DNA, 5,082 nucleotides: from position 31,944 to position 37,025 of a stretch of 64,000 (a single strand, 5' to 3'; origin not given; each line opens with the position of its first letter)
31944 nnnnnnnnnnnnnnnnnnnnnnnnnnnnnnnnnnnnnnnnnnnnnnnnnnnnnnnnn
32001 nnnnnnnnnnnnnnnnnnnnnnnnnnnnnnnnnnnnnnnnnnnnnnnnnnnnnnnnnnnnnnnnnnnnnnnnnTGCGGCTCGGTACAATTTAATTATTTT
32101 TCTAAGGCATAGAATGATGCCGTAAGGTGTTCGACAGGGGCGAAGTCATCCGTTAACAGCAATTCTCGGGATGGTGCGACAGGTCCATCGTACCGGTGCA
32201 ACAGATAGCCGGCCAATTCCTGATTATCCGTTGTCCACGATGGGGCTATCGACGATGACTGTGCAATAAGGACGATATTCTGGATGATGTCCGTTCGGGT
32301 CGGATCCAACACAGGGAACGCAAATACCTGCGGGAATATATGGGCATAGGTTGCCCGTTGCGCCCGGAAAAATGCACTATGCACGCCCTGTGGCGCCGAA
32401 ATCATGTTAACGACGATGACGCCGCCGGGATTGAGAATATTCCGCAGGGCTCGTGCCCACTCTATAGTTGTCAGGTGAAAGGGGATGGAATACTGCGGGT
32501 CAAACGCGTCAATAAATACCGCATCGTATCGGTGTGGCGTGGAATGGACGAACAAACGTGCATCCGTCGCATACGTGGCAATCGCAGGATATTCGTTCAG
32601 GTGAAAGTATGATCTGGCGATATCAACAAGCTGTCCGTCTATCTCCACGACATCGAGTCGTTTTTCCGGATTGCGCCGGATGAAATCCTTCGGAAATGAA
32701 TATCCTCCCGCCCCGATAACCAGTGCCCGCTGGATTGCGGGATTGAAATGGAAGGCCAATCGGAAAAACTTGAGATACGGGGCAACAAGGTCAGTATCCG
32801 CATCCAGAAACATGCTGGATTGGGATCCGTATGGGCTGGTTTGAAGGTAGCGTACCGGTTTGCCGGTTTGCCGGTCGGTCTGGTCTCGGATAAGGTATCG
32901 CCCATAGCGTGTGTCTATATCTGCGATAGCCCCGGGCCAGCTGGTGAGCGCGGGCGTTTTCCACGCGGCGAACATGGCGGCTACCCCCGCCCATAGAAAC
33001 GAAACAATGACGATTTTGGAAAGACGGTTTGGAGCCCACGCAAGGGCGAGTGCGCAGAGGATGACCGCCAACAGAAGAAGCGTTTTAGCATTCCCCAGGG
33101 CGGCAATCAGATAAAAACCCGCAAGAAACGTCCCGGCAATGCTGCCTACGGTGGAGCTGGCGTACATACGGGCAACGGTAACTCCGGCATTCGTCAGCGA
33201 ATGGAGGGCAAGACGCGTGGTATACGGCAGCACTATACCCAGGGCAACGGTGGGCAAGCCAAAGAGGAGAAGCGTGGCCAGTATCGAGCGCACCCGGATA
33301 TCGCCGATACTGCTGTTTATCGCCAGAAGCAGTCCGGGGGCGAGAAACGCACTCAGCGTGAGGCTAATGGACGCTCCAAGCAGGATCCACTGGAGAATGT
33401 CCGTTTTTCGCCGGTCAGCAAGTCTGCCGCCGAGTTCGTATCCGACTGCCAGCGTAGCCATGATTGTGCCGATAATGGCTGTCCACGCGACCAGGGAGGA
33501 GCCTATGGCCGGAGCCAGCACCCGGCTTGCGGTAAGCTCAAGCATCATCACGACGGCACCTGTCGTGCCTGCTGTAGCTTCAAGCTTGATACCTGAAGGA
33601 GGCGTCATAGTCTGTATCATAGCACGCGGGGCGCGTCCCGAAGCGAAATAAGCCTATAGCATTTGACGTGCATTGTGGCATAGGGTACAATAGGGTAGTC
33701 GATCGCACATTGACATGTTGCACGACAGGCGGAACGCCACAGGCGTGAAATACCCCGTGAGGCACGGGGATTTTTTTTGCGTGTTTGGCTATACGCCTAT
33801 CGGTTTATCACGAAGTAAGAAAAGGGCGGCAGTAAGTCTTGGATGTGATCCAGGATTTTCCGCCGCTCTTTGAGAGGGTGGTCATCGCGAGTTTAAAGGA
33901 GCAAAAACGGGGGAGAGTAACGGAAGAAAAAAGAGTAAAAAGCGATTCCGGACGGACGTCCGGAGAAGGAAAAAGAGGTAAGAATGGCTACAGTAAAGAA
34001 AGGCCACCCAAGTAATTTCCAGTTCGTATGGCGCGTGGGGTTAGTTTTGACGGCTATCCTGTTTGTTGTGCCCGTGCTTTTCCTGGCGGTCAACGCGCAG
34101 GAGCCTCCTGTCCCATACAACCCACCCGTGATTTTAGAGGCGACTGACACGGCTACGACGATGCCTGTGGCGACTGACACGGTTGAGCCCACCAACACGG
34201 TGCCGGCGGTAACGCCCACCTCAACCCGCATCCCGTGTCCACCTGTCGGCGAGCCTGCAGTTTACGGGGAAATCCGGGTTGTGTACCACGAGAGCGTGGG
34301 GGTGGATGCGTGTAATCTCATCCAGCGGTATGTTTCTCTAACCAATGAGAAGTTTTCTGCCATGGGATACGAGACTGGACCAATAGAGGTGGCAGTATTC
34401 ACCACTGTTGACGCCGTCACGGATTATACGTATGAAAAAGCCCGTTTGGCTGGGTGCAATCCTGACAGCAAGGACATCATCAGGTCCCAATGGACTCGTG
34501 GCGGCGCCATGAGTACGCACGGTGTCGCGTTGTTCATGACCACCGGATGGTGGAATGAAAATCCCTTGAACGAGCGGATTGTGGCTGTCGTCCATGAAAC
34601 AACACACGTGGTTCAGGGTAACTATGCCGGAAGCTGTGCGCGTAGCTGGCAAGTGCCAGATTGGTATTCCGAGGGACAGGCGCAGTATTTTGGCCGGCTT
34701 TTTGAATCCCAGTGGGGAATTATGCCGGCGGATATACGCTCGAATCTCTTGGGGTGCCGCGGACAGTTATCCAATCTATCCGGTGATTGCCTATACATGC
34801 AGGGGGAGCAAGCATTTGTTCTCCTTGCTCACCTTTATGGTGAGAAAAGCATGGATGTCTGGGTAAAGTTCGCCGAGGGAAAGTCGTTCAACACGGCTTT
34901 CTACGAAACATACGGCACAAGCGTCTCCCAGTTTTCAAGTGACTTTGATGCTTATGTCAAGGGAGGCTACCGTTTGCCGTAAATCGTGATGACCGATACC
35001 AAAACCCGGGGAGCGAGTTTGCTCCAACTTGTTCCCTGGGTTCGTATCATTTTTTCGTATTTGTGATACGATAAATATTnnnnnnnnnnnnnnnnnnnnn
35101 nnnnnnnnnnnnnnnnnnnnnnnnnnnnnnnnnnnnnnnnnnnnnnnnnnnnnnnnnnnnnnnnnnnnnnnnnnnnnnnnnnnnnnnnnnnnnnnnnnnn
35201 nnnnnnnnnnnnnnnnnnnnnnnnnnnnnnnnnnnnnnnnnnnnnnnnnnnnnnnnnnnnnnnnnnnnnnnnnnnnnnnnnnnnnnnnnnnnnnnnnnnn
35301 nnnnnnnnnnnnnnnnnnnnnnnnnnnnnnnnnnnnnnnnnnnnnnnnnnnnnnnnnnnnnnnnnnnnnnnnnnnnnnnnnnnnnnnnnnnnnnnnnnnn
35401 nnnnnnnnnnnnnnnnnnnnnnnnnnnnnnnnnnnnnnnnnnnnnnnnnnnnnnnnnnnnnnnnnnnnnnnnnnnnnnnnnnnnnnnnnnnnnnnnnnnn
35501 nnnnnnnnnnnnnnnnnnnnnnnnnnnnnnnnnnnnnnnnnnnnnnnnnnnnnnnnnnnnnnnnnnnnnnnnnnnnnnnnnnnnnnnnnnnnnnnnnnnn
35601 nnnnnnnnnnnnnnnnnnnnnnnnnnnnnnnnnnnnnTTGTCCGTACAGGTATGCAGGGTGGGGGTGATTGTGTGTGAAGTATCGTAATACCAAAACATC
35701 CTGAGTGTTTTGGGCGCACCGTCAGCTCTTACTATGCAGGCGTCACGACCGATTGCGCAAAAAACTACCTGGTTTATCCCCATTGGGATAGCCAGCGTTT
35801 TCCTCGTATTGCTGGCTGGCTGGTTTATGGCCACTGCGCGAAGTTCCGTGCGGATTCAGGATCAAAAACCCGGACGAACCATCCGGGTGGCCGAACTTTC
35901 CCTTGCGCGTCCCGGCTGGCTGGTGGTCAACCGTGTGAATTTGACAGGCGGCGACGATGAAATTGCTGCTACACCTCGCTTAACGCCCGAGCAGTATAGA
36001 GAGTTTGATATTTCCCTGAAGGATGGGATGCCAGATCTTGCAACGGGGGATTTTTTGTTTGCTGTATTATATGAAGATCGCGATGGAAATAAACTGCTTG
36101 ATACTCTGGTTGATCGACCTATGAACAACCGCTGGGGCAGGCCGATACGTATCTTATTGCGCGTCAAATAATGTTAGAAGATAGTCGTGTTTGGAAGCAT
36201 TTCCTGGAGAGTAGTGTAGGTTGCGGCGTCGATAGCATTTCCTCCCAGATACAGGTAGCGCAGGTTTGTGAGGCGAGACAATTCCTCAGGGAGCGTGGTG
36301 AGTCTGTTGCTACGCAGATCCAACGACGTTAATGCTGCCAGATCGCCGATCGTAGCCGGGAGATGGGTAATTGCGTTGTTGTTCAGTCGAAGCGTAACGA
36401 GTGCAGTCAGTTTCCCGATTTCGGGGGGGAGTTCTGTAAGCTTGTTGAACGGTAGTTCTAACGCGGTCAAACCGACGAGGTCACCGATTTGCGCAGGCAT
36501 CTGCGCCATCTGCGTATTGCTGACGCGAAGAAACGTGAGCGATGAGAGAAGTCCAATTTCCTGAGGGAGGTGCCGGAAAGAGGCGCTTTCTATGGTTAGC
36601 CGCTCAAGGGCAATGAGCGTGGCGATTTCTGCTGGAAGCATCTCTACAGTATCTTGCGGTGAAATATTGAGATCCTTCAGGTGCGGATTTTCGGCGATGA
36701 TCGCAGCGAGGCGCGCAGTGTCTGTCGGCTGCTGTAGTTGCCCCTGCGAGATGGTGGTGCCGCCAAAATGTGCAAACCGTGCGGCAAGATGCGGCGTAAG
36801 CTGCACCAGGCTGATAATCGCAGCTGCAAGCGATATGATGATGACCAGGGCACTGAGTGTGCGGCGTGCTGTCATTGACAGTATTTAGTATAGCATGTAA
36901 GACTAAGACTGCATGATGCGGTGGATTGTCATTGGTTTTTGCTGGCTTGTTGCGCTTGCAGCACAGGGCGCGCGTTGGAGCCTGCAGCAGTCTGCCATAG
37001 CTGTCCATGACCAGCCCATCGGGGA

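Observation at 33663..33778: Candidate ~80-nt small RNA or attenuating leader: consensus promoter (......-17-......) followed by a strong intrinsic terminator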

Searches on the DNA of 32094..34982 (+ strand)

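Call 5: search_rna_families(source=window, start=33550, end=34050, threshold=evalue, max_evalue=10, show_alignments=3)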
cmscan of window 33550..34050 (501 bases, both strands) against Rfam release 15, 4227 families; matches with E-value up to 10: 0.
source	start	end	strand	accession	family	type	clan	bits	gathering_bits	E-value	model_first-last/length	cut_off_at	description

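Call 59: build_rna_model(alignment_id=A4, structure=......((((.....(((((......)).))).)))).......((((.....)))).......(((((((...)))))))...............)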
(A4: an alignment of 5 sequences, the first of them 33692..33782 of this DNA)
Model R1 built from alignment A4 (5 sequences, 96 columns); structure: as given.
model positions 95; base pairs 20; branch points 2; effective number of sequences 1.2; information 0.603 bits per position. Calibrated on 0.2 Mb of random sequence (short: E-values are rough).
structure used (alignment columns):
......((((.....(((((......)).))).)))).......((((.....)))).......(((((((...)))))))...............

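Call 60: search_with_rna_model(model_id=R1, sources=[window, L001, L003, L005, L006, L007, L008, L010, L017, L018, L019, L020, L015], max_evalue=10)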
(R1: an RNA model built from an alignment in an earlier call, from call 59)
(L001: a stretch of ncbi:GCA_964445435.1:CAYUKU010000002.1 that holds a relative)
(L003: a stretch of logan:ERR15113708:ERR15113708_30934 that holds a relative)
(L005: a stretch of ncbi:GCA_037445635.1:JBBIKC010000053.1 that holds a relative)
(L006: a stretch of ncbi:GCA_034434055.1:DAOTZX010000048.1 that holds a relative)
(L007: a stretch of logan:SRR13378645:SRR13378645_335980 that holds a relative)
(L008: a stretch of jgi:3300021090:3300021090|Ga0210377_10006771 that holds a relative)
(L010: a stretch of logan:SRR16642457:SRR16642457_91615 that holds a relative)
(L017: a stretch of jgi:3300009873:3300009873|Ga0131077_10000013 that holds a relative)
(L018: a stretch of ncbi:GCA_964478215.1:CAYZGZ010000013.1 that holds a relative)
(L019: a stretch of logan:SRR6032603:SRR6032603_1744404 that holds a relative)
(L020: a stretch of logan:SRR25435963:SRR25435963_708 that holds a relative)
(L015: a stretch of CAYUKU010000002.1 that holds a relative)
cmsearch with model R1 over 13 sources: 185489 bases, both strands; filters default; matches with E-value up to 10: 17.
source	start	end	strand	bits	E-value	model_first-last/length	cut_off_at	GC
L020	7378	7472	-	112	3.8e-26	1-95/95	no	0.59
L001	5909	6003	+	108.8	2.4e-25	1-95/95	no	0.59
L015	3174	3268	+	108.8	2.4e-25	1-95/95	no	0.59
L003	5724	5818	+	107.4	5.4e-25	1-95/95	no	0.59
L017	11375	11466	-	96.9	2.4e-22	1-95/95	no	0.55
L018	7893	7984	-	96.9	2.4e-22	1-95/95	no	0.55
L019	3649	3740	-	96.9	2.4e-22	1-95/95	no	0.55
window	33692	33784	+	94.6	9.6e-22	1-95/95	no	0.55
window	33738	33820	-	25.9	0.00024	1-95/95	no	0.48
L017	11339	11421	+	20.1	0.0072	1-95/95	no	0.47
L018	7857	7939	+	20.1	0.0072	1-95/95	no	0.47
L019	3613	3695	+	20.1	0.0072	1-95/95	no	0.47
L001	5958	6039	-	18.4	0.02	1-95/95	no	0.56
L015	3223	3304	-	18.4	0.02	1-95/95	no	0.56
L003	5773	5854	-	17.2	0.038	1-95/95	no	0.55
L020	7343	7423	+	15.4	0.11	1-95/95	no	0.57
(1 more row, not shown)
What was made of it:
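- Tried and rejected: The reverse-strand hits are just the terminator palindrome (call 60).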

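Call 66: search_rna_families(source=L017, start=11100, end=11560, threshold=evalue, max_evalue=10)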
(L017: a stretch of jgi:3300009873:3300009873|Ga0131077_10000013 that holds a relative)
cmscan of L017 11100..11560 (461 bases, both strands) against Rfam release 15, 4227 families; matches with E-value up to 10: 3.
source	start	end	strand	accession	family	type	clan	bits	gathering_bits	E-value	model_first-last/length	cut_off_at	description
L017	11290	11341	-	RF03604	mir-5728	Gene; miRNA;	-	17.3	100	1.9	1-84/84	no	mir-5728 microRNA precursor family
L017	11291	11340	+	RF03604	mir-5728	Gene; miRNA;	-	15.1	100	7.4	21-64/84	no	mir-5728 microRNA precursor family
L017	11198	11231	-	RF01937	mir-2780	Gene; miRNA;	-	14.9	95.5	2.4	28-62/88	no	mir-2780 microRNA precursor family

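Call 67: search_rna_families(source=L001, start=5800, end=6260, threshold=evalue, max_evalue=10)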
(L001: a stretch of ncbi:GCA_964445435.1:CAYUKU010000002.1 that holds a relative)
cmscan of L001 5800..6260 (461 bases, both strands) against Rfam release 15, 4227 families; matches with E-value up to 10: 3.
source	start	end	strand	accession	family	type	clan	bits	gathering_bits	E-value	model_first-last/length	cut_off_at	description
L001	6048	6087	+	RF02254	mir-35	Gene; miRNA;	CL00088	19.8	70.2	0.41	1-72/72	no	mir-35 microRNA precursor family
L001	6035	6094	-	RF01009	mir-M7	Gene; miRNA;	-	13.6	91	7.2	1-67/67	no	mir-M7 microRNA precursor family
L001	6047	6088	+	RF02129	GNAS-AS1_3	Gene; lncRNA;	-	12.2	42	3.3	1-38/38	no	GNAS antisense RNA 1 conserved region 3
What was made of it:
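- No Rfam family matches (calls 5, 66, 67).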

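Call 81: search_dna_similar(query=window:33640-33990:+, collection=plasmids, mode=distant, max_evalue=0.01, max_rows=5)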
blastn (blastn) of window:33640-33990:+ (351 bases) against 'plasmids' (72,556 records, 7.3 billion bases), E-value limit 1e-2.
No match.

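Call 82: search_dna_similar(query=window:33640-33990:+, collection=phages, mode=distant, max_evalue=0.01, max_rows=5)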
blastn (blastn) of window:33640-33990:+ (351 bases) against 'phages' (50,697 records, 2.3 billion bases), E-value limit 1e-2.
No match.
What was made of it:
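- There is no similarity to plasmids or phages (calls 81, 82).
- Tried and rejected: None (calls 81, 82).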

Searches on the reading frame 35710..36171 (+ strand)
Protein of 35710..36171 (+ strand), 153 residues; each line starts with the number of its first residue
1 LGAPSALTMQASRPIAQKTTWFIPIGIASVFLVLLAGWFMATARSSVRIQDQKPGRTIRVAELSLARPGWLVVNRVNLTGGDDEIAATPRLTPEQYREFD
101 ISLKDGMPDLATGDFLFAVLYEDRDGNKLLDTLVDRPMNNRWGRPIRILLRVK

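Call 15: search_protein_families(library=pfam, proteins=[window:35710-36171:+], max_evalue=0.01)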
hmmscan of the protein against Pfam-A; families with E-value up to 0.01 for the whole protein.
window:35710-36171:+ (153 aa): 1 family
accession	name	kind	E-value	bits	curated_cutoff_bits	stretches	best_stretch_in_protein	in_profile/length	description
PF23951.1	DUF7282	-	6.3e-08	33.2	27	1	46-139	2-99/112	Domain of unknown function (DUF7282)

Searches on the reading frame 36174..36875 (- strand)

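Call 15: search_protein_families(library=pfam, proteins=[window:36174-36875:-], max_evalue=0.01)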
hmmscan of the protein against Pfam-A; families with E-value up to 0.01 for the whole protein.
window:36174-36875:- (233 aa): 9 families
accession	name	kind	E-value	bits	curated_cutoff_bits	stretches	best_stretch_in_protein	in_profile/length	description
PF23598.1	LRR_14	-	7.6e-24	84.6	40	2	110-228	46-164/353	Leucine-rich repeat region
PF13855.12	LRR_8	-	4.3e-19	68.5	27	2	135-192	2-61/61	Leucine rich repeat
PF12799.13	LRR_4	-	4.9e-15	55.7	27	2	182-215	3-36/44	Leucine Rich repeats (2 copies)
PF00560.39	LRR_1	-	5.2e-10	37.9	20.6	0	182-202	2-23/23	Leucine Rich Repeat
PF23286.1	LRR_13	-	3.7e-06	27.2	30.1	0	161-213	31-84/210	Disease resistance protein RPS4B-like, leucine-rich repeats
PF13516.12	LRR_6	-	6e-05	23.2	23.4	0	182-193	5-16/24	Leucine Rich repeat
PF25019.1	LRR_R13L1-DRL21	-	0.00012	22.5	27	0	61-120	66-126/127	R13L1/DRL21 LRRs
PF23211.1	LRR_LRWD1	-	0.00052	20.2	28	0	170-217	32-78/190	Leucine-rich repeat and WD repeat-containing protein 1, LRR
PF14580.12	LRR_9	-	0.0094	16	30.5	0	152-215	59-125/175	Leucine-rich repeat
